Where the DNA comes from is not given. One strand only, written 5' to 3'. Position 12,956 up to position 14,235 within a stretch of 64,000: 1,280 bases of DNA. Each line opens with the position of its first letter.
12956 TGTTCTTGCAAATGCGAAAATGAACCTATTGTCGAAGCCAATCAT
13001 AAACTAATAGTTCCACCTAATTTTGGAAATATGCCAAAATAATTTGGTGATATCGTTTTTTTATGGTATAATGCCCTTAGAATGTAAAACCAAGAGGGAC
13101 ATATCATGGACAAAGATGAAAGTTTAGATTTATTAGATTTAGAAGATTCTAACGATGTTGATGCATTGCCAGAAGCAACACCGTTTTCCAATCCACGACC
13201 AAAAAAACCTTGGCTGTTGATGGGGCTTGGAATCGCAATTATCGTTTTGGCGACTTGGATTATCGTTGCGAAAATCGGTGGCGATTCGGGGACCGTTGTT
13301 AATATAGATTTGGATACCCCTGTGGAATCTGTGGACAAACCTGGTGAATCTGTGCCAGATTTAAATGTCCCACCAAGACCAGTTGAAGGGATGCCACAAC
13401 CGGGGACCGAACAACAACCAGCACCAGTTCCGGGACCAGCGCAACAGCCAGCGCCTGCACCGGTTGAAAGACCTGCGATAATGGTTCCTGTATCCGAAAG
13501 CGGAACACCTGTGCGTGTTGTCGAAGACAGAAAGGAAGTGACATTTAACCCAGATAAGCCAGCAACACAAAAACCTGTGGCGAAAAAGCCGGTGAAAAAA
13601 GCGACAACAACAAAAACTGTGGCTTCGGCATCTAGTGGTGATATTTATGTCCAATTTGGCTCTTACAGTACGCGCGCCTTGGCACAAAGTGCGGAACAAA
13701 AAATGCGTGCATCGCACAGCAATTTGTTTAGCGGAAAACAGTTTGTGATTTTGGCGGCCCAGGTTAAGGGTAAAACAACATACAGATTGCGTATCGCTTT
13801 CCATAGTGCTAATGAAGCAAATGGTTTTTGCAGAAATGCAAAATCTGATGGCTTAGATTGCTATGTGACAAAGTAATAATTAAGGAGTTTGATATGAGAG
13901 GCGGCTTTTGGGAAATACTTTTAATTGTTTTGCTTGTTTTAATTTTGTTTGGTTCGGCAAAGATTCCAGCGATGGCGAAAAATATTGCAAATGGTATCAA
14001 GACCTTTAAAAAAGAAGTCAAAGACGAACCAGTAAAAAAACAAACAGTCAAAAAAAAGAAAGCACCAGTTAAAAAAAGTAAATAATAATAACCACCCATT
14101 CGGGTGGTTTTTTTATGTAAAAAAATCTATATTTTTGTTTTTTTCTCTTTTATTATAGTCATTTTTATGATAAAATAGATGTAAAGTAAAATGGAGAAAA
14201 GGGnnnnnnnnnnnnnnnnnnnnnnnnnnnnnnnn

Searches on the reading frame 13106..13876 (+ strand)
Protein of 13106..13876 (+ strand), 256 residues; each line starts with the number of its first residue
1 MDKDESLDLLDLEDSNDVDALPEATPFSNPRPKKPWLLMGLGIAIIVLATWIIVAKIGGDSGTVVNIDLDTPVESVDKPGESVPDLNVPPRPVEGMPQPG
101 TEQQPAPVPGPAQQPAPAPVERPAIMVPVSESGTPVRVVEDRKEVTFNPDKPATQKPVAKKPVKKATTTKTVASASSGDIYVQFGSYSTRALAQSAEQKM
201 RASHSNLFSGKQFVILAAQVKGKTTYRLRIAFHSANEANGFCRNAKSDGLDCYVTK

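Call 4: search_protein_families(library=pfam, proteins=[window:13106-13876:+], max_evalue=1)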
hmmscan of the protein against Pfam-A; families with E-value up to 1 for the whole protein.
window:13106-13876:+ (256 aa): 3 families
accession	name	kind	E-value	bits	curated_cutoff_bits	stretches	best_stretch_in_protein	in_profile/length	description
PF05036.18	SPOR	-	9.3e-11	42.3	21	1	177-255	2-75/76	SPOR domain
PF20069.4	DUF6465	-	0.012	16.1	26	1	139-195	27-85/130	Family of unknown function (DUF6465)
PF18799.6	LPD5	-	0.11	13.2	27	1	165-246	19-101/144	Large polyvalent protein-associated domain 5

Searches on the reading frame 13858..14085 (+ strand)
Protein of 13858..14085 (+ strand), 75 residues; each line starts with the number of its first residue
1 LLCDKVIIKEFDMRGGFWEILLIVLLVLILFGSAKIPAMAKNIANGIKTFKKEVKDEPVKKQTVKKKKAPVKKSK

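Call 10: search_protein_families(library=pfam, proteins=[window:13858-14085:+], max_evalue=0.001)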
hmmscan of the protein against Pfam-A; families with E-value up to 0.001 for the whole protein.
window:13858-14085:+ (75 aa): 1 family
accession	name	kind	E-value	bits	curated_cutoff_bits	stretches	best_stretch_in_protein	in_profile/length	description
PF02416.21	TatA_B_E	-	5.7e-13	48.3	21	1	16-64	2-50/53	mttA/Hcf106 family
